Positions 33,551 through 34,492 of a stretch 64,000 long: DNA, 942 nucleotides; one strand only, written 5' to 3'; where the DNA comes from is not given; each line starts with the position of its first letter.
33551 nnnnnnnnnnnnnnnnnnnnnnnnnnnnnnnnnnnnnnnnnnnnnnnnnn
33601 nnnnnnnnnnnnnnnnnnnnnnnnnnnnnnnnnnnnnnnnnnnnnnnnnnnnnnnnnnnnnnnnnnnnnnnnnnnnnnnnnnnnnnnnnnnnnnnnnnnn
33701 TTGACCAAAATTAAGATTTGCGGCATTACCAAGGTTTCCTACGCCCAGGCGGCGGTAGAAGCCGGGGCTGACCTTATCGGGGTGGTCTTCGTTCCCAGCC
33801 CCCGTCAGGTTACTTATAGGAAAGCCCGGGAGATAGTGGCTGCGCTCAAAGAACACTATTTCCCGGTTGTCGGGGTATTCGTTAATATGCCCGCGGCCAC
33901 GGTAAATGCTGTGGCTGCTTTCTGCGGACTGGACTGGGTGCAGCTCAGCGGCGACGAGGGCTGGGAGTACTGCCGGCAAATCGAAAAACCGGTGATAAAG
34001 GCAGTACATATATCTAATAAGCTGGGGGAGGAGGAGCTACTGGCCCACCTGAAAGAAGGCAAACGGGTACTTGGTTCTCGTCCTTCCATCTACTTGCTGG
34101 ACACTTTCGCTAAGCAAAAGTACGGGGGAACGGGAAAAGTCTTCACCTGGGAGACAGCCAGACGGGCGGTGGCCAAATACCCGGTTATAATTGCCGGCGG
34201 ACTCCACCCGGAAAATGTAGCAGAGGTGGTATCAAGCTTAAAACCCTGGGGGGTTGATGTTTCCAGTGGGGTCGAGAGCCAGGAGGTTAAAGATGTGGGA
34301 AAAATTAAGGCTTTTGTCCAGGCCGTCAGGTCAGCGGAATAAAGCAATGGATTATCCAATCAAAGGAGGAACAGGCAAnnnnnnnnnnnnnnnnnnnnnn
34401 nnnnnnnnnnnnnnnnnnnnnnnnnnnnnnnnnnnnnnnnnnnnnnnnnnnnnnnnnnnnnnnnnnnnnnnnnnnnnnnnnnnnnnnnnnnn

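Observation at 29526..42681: Entire shikimate pathway nested inside the trp operon: 14 genes behind one promoter and one Trp-type T-box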

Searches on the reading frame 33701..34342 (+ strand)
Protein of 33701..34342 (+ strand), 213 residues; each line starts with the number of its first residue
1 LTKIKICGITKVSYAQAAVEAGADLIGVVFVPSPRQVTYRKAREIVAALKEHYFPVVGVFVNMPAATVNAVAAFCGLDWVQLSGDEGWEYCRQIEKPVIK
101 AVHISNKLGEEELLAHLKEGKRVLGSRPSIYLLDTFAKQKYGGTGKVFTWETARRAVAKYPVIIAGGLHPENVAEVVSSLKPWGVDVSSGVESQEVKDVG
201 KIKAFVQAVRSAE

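Call 4: search_protein_families(library=ncbifam, proteins=[window:33701-34342:+], max_evalue=0.00001)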
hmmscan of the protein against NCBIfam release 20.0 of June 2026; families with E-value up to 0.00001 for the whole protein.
window:33701-34342:+ (213 aa): 13 families
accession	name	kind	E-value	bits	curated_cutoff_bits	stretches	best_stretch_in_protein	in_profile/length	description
NF002298.0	PRK01222.1-4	equivalog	2.5e-58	197.2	215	1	2-212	3-205/209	phosphoribosylanthranilate isomerase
NF002299.0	PRK01222.1-6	equivalog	2.3e-47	161.3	231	1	2-213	18-229/231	phosphoribosylanthranilate isomerase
NF002300.0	PRK01222.1-7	equivalog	1.9e-43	148.4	212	1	1-211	1-193/195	phosphoribosylanthranilate isomerase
NF002295.0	PRK01222.1-1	equivalog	3.8e-39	134.4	216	1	2-212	3-213/219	phosphoribosylanthranilate isomerase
NF002297.0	PRK01222.1-3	equivalog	5.2e-38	130.6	259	1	3-208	2-198/204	phosphoribosylanthranilate isomerase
NF006945.0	PRK09427.1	equivalog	5.3e-38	130.7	380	1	3-211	261-460/461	bifunctional indole-3-glycerol-phosphate synthase TrpC/phosphoribosylanthranilate isomerase TrpF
NF002301.0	PRK01222.2-1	equivalog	1e-32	113.4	232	1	1-209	2-209/217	phosphoribosylanthranilate isomerase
NF002296.0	PRK01222.1-2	equivalog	1.3e-32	113.4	270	1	2-212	8-215/221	phosphoribosylanthranilate isomerase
NF002302.0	PRK01222.2-2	equivalog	1.5e-30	107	172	1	3-211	2-188/193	phosphoribosylanthranilate isomerase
NF002303.0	PRK01222.2-3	equivalog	2.5e-27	95.8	224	1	3-210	2-201/208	phosphoribosylanthranilate isomerase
NF010376.0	PRK13803.1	equivalog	1.3e-26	93.6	819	1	2-211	5-207/600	bifunctional phosphoribosylanthranilate isomerase/tryptophan synthase subunit beta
NF002304.0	PRK01222.2-4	equivalog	2.3e-26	92.5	181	1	4-211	3-205/208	phosphoribosylanthranilate isomerase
NF010563.0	PRK13958.1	equivalog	7e-24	84.5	234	1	3-211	2-205/210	phosphoribosylanthranilate isomerase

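Call 19: find_related_loci(query=window:33701-34342:+, collection=metagenome_contigs, flank=10000)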
Query window:33701-34342:+ (213 aa) in metagenome_contigs; peptide patterns used: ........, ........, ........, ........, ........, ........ (x = any residue, [..] = any of these).
600 stretches matched a pattern (row limit reached: there are more); 538 encode a relative of the query (tblastn E <= 1e-3); the best 80 are kept; 80 distinct loci.
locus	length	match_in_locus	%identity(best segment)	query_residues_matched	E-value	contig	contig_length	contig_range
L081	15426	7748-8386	79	1-213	2e-110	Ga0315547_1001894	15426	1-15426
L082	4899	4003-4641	78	1-213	5e-110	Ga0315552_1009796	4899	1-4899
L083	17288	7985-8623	76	1-213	4e-109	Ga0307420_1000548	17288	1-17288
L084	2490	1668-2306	75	1-213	3e-112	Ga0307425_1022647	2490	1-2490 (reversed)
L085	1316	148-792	55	1-213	8e-82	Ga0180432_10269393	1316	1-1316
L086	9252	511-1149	53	1-211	4e-72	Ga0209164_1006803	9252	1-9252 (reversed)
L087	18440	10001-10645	51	1-213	2e-63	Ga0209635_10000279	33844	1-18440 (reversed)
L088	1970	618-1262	49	1-213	8e-60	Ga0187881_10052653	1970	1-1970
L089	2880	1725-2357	52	1-210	3e-58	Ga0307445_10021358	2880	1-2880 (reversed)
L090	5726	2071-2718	44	1-213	9e-58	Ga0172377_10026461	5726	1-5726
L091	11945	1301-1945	45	1-210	3e-53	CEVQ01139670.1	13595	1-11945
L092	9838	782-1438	40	1-213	2e-50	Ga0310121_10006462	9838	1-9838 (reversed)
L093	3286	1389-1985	44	1-210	5e-50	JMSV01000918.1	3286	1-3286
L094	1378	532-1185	42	1-213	5e-52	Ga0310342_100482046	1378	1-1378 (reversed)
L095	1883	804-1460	45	1-213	6e-49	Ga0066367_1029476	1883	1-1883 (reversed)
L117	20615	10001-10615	44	1-213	1e-44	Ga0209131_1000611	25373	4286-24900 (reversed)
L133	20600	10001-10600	42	1-210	1e-43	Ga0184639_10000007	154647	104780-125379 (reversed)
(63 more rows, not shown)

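Call 26: search_protein_families(library=ncbifam, proteins=[L087:10657-11673:+, L087:7476-8210:+, L087:13696-15069:+, L087:3877-4773:+, L086:1168-2190:+, L086:4183-5805:-], max_evalue=1e-8)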
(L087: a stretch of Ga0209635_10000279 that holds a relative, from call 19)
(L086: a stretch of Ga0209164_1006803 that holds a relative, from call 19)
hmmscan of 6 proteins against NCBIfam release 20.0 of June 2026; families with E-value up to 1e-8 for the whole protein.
L087:10657-11673:+ (338 aa): 10 families
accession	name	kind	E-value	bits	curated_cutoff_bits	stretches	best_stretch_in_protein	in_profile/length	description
NF008922.0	PRK12283.1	equivalog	1.3e-103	347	572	2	2-171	3-173/400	tryptophan--tRNA ligase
TIGR00233.1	trpS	equivalog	2.8e-82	276.7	176.75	1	1-322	1-326/328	tryptophan--tRNA ligase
NF009207.0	PRK12556.1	equivalog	3e-61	207.1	479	1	2-322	3-329/332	tryptophan--tRNA ligase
NF008923.0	PRK12284.1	equivalog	6.5e-54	183.4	597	1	1-321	1-328/431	tryptophan--tRNA ligase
NF008925.0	PRK12285.1-2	equivalog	2.6e-36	125.4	451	1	5-289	65-353/365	tryptophan--tRNA ligase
NF008927.0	PRK12285.1-4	equivalog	1.2e-30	106.8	478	1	4-306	75-376/385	tryptophan--tRNA ligase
NF008926.0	PRK12285.1-3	equivalog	2.4e-25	89.3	320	1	187-288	311-419/429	tryptophan--tRNA ligase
NF008924.0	PRK12285.1-1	equivalog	3.6e-20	72.5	644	1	6-291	77-360/381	tryptophan--tRNA ligase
NF008928.0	PRK12285.1-5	equivalog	1.3e-19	70.1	891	1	5-164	95-251/530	tryptophan--tRNA ligase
NF006330.0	PRK08560.1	equivalog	3.1e-12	46.2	220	1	6-274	36-299/342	tyrosine--tRNA ligase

L087:7476-8210:+ (244 aa): 0 families

L087:13696-15069:+ (457 aa): 6 families
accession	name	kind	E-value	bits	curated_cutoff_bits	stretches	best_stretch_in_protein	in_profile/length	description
NF009057.0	PRK12391.1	equivalog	9e-222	736.4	366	1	2-442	2-440/441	TrpB-like pyridoxal phosphate-dependent enzyme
TIGR01415.1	trpB_rel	hypoth_equivalog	5.7e-193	641.4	518.85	1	13-430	1-418/419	TrpB-like pyridoxal phosphate-dependent enzyme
NF010376.0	PRK13803.1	equivalog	3.6e-44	151.6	819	1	77-429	258-596/600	bifunctional phosphoribosylanthranilate isomerase/tryptophan synthase subunit beta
TIGR00263.1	trpB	equivalog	2.2e-41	142.2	392.45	1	78-423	49-380/385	tryptophan synthase subunit beta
NF010375.0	PRK13802.1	equivalog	1.7e-27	95.8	1386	1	85-428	336-673/695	bifunctional indole-3-glycerol phosphate synthase/tryptophan synthase subunit beta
NF004996.0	PRK06381.1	equivalog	1.9e-12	46.9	266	1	80-182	16-113/319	threonine synthase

L087:3877-4773:+ (298 aa): 194 families (the best 25 are shown)
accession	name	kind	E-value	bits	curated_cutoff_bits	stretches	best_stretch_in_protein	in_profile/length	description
NF005861.0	PRK07791.1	subfamily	3.7e-68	230.1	373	1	4-279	3-292/300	SDR family oxidoreductase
NF005862.0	PRK07792.1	equivalog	4.8e-61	206.6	414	1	5-274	11-287/307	3-oxoacyl-ACP reductase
NF004198.0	PRK05653.1-3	equivalog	2.1e-51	174.8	296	1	4-241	4-245/248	3-oxoacyl-ACP reductase FabG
TIGR03971.1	SDR_subfam_1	subfamily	2.2e-48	164.9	300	1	5-196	1-197/271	mycofactocin-coupled SDR family oxidoreductase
NF009093.0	PRK12429.1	subfamily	7.9e-48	163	258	1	4-194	2-184/259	3-hydroxybutyrate dehydrogenase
TIGR01963.1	PHB_DH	subfamily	3.1e-46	157.7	307.05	1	8-194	2-180/255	3-hydroxybutyrate dehydrogenase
TIGR01830.1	3oxo_ACP_reduc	equivalog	4.8e-46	157.4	297.75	1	10-241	1-237/239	3-oxoacyl-[acyl-carrier-protein] reductase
NF009466.0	PRK12826.1-2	subfamily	1.4e-44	152.4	222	1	7-241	3-243/248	3-oxoacyl-ACP reductase FabG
NF004791.0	PRK06138.1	equivalog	1.6e-43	148.8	312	1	5-196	3-185/252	SDR family oxidoreductase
NF005559.1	PRK07231.1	subfamily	6.3e-41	140.5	215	1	5-238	2-243/249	glucose 1-dehydrogenase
NF040490.1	SDR_subfam_3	subfamily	1.1e-40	139.8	385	1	5-201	2-202/268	mycofactocin-coupled SDR family oxidoreductase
NF005390.0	PRK06935.1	equivalog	9.7e-40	136.5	369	1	5-241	13-254/258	2-dehydro-3-deoxy-D-gluconate 5-dehydrogenase KduD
NF052558.1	MBtsdlDhBudC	equivalog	1.1e-39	136.6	270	1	6-241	2-240/250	meso-2,3-butanediol dehydrogenase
NF009931.0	PRK13394.1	subfamily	2.1e-38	132.3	340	1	4-194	4-187/262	3-hydroxybutyrate dehydrogenase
NF009464.0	PRK12824.1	subfamily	2.6e-38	132.1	269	1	7-242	2-242/245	3-oxoacyl-ACP reductase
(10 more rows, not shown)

L086:1168-2190:+ (340 aa): 8 families
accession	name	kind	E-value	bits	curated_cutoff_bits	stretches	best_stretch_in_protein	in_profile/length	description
NF006421.0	PRK08673.1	subfamily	2e-150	500.7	335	1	10-338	1-329/338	3-deoxy-7-phosphoheptulonate synthase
TIGR01361.1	DAHP_synth_Bsub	equivalog_domain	1.1e-119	398.7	267.75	1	80-336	2-258/260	3-deoxy-7-phosphoheptulonate synthase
NF009933.0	PRK13396.1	subfamily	8.2e-113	377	486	1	10-336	1-335/352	3-deoxy-7-phosphoheptulonate synthase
NF041229.1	BagF_FevY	exception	1.4e-111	373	700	1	14-336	1-323/340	phospho-2-dehydro-3-deoxyheptonate aldolase BagF/FevY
NF009239.0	PRK12595.1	equivalog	4.1e-110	368.1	279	1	78-338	93-353/360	bifunctional 3-deoxy-7-phosphoheptulonate synthase/chorismate mutase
TIGR01362.1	KDO8P_synth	equivalog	8.1e-39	133.3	314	1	105-338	4-252/258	3-deoxy-8-phosphooctulonate synthase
NF003543.0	PRK05198.1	equivalog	2.6e-37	128.3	242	1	91-338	4-267/273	3-deoxy-8-phosphooctulonate synthase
NF009109.0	PRK12457.1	equivalog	3.2e-23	82.4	457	1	94-338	6-268/281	3-deoxy-8-phosphooctulonate synthase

L086:4183-5805:- (540 aa): 51 families (the best 25 are shown)
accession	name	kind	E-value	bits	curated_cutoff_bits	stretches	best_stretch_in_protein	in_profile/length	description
NF004516.0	PRK05858.1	equivalog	7.3e-134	447.3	587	1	4-534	11-534/548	acetolactate synthase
NF058623.1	HdaclCoAlyACT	equivalog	7.4e-94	315.4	600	1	8-536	14-541/575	2-hydroxyacyl-CoA lyase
NF006122.0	PRK08266.1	subfamily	9.1e-93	311.6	571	1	3-536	3-525/543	hypothetical protein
TIGR00118.1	acolac_lg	equivalog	1.4e-89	301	538.35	1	5-535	2-534/557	biosynthetic-type acetolactate synthase large subunit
NF004919.0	PRK06276.1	equivalog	3.2e-87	293.2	866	1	5-533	2-536/582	acetolactate synthase large subunit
NF004807.0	PRK06154.1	equivalog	6.3e-86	289.2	607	1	6-529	22-548/565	thiamine pyrophosphate-requiring protein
NF006187.0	PRK08322.1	equivalog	2.8e-85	286.8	509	1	6-533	4-526/548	acetolactate synthase large subunit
NF006052.0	PRK08199.1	subfamily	7.3e-84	282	539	1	4-535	8-537/559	thiamine pyrophosphate protein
NF004710.0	PRK06048.1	equivalog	4.8e-83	279.5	976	1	3-534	7-536/561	acetolactate synthase large subunit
NF006721.0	PRK09259.1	equivalog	1.5e-80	271.5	557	1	5-534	16-549/574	oxalyl-CoA decarboxylase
NF006378.0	PRK08617.1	equivalog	3.7e-79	266.5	510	1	4-533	8-536/556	acetolactate synthase AlsS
NF008431.0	PRK11269.1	equivalog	7.9e-78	262.4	791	1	4-522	4-538/591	glyoxylate carboligase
TIGR03254.1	oxalate_oxc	equivalog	1.4e-75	255.1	739.4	1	4-534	3-536/554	oxalyl-CoA decarboxylase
NF005039.0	PRK06456.1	equivalog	3.1e-75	253.8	868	1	5-534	3-543/572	acetolactate synthase large subunit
NF004772.0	PRK06112.1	subfamily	3.1e-72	243.7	673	1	6-536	16-560/578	acetolactate synthase catalytic subunit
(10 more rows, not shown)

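Call 56: search_protein_families(library=pfam, proteins=[L117:12767-13684:+, L117:13690-14247:+, L117:14267-14569:+, L117:14804-15175:+, L117:17299-18168:+, L133:12585-12953:+, L133:13963-14826:+, L087:7476-8210:+, L117:3989-5569:+, L133:3661-5910:+], max_evalue=0.001)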
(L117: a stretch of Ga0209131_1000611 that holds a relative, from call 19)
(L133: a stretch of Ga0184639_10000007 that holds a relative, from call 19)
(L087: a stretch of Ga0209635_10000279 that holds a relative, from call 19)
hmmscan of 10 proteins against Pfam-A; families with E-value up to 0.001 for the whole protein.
L117:12767-13684:+ (305 aa): 1 family
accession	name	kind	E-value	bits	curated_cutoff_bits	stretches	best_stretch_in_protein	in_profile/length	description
PF00248.27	Aldo_ket_red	-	3.8e-56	190.7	24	1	15-296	1-286/291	Aldo/keto reductase family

L117:13690-14247:+ (185 aa): 1 family
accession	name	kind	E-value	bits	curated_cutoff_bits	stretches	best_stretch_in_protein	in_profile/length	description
PF03473.23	MOSC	-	5e-12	46.3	22.7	1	63-170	10-119/120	MOSC domain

L117:14267-14569:+ (100 aa): 1 family
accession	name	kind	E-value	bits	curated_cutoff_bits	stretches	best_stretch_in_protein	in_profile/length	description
PF03992.22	ABM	-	1.3e-12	48.1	23.1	1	1-77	1-77/78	Antibiotic biosynthesis monooxygenase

L117:14804-15175:+ (123 aa): 1 family
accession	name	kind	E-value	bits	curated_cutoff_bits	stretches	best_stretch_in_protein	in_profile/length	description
PF07736.16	CM_1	-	9.8e-43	145.7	27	1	3-119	1-116/116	Chorismate mutase type I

L117:17299-18168:+ (289 aa): 5 families
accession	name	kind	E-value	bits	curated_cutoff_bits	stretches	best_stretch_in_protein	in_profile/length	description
PF02153.23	PDH_N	-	2.6e-27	95.6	26.5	1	30-179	1-151/154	Prephenate dehydrogenase, nucleotide-binding domain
PF20463.3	PDH_C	-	5.2e-12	46.4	22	1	185-277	2-100/102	Prephenate dehydrogenase, dimerization domain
PF03446.21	NAD_binding_2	-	1.3e-07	32.2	21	1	17-108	1-94/161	NAD binding domain of 6-phosphogluconate dehydrogenase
PF03807.23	F420_oxidored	-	2.9e-05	25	21.6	1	17-103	1-88/94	NADP oxidoreductase coenzyme F420-dependent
PF02826.25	2-Hacid_dh_C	-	0.00054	19.8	25.1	0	11-83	32-101/178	D-isomer specific 2-hydroxyacid dehydrogenase, NAD binding domain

L133:12585-12953:+ (122 aa): 1 family
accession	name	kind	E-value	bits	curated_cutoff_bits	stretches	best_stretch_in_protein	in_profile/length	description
PF07736.16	CM_1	-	6.9e-46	155.9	27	1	2-117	1-116/116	Chorismate mutase type I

L133:13963-14826:+ (287 aa): 13 families
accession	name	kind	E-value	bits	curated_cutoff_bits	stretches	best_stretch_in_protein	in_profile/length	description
PF02153.23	PDH_N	-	1.2e-37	129.3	26.5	1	21-172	1-151/154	Prephenate dehydrogenase, nucleotide-binding domain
PF20463.3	PDH_C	-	1e-18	68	22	1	179-274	3-100/102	Prephenate dehydrogenase, dimerization domain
PF02826.25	2-Hacid_dh_C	-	2e-09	37.5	25.1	1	3-100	33-127/178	D-isomer specific 2-hydroxyacid dehydrogenase, NAD binding domain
PF03807.23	F420_oxidored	-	7.2e-09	36.6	21.6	1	8-98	1-90/94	NADP oxidoreductase coenzyme F420-dependent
PF03446.21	NAD_binding_2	-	6e-07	30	21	1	8-131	1-125/161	NAD binding domain of 6-phosphogluconate dehydrogenase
PF03721.20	UDPG_MGDP_dh_N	-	7.9e-07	29.3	27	1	7-52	1-44/187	UDP-glucose/GDP-mannose dehydrogenase family, NAD binding domain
PF02737.24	3HCDH_N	-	9.1e-06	26.1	22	0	45-126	58-139/180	3-hydroxyacyl-CoA dehydrogenase, NAD binding domain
PF01210.29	NAD_Gly3P_dh_N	-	2.1e-05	25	23.1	1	8-97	1-100/158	NAD-dependent glycerol-3-phosphate dehydrogenase N-terminus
PF02254.24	TrkA_N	-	2.4e-05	25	23.8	1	9-51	1-41/116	TrkA-N domain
PF01488.26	Shikimate_DH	-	9.3e-05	23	24.3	1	3-114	9-125/138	Shikimate / quinate 5-dehydrogenase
PF01262.27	AlaDh_PNT_C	-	0.00011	22.2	23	1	6-101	28-130/214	Alanine dehydrogenase/PNT, C-terminal domain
PF07991.19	KARI_N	-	0.00024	21.2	20.6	1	5-96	3-91/165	Acetohydroxy acid isomeroreductase, NADPH-binding domain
PF02882.25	THF_DHG_CYH_C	-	0.00054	19.7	27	1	49-104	62-112/160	Tetrahydrofolate dehydrogenase/cyclohydrolase, NAD(P)-binding domain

L087:7476-8210:+ (244 aa): 0 families

L117:3989-5569:+ (526 aa): 1 family
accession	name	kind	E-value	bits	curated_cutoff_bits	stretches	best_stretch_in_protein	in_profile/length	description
PF24389.1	ORC-CDC6-like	-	2.4e-06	27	27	0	32-73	18-58/571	ORC-CDC6-like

L133:3661-5910:+ (749 aa): 5 families
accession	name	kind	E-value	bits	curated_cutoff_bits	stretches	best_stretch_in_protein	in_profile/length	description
PF03190.21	Thioredox_DsbH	-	3.6e-81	271.3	27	1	69-229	2-162/163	Protein of unknown function, DUF255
PF13899.12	Thioredoxin_7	-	3.9e-13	49.8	27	1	88-178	1-83/83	Thioredoxin-like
PF07470.19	Glyco_hydro_88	-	2.3e-06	27.3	26.6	0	279-380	38-121/352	Glycosyl Hydrolase Family 88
PF13098.12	Thioredoxin_2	-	9.8e-05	23.1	27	1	100-153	1-54/104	Thioredoxin-like domain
PF06662.19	C5-epim_C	-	0.0001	22.3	23.3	0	484-528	32-76/188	D-glucuronyl C5-epimerase C-terminus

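Call 59: search_protein_families(library=pfam, proteins=[L086:1195-2190:+, L117:15162-16265:+, L117:16290-17327:+, L133:12950-13966:+], max_evalue=0.001)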
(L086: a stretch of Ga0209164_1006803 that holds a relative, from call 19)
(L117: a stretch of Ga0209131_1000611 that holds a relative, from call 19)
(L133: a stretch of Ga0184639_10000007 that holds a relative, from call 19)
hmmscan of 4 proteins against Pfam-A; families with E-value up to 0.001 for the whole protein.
L086:1195-2190:+ (331 aa): 3 families
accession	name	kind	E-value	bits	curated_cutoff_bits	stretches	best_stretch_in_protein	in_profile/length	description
PF00793.26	DAHP_synth_1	-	2.7e-82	276.2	25.5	1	83-324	4-259/270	DAHP synthetase I family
PF18152.6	DAHP_snth_FXD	-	1.4e-15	57.3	27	1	1-67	1-67/67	DAHP synthase ferredoxin-like domain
PF03102.20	NeuB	-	2.5e-08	34.2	22.1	1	143-329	54-232/241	NeuB family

L117:15162-16265:+ (367 aa): 3 families
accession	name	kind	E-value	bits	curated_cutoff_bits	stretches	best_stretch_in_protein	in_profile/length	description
PF00793.26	DAHP_synth_1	-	5e-82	275.3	25.5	1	106-343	13-266/270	DAHP synthetase I family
PF18152.6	DAHP_snth_FXD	-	8.7e-23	80.4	27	1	16-82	1-67/67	DAHP synthase ferredoxin-like domain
PF03102.20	NeuB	-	1.9e-10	41.1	22.1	1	157-350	53-238/241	NeuB family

L117:16290-17327:+ (345 aa): 3 families
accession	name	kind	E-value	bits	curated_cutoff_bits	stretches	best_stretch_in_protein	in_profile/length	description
PF00793.26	DAHP_synth_1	-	1.6e-80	270.3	25.5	1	91-328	14-266/270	DAHP synthetase I family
PF18152.6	DAHP_snth_FXD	-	1.5e-20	73.2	27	1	1-67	1-67/67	DAHP synthase ferredoxin-like domain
PF03102.20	NeuB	-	1.6e-14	54.4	22.1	1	143-335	54-238/241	NeuB family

L133:12950-13966:+ (338 aa): 3 families
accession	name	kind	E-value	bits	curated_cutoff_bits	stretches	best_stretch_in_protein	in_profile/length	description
PF00793.26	DAHP_synth_1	-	1.5e-87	293.4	25.5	1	88-330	9-267/270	DAHP synthetase I family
PF18152.6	DAHP_snth_FXD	-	3e-24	85.1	27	1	2-67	1-66/67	DAHP synthase ferredoxin-like domain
PF03102.20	NeuB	-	4.5e-09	36.6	22.1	1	153-336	63-238/241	NeuB family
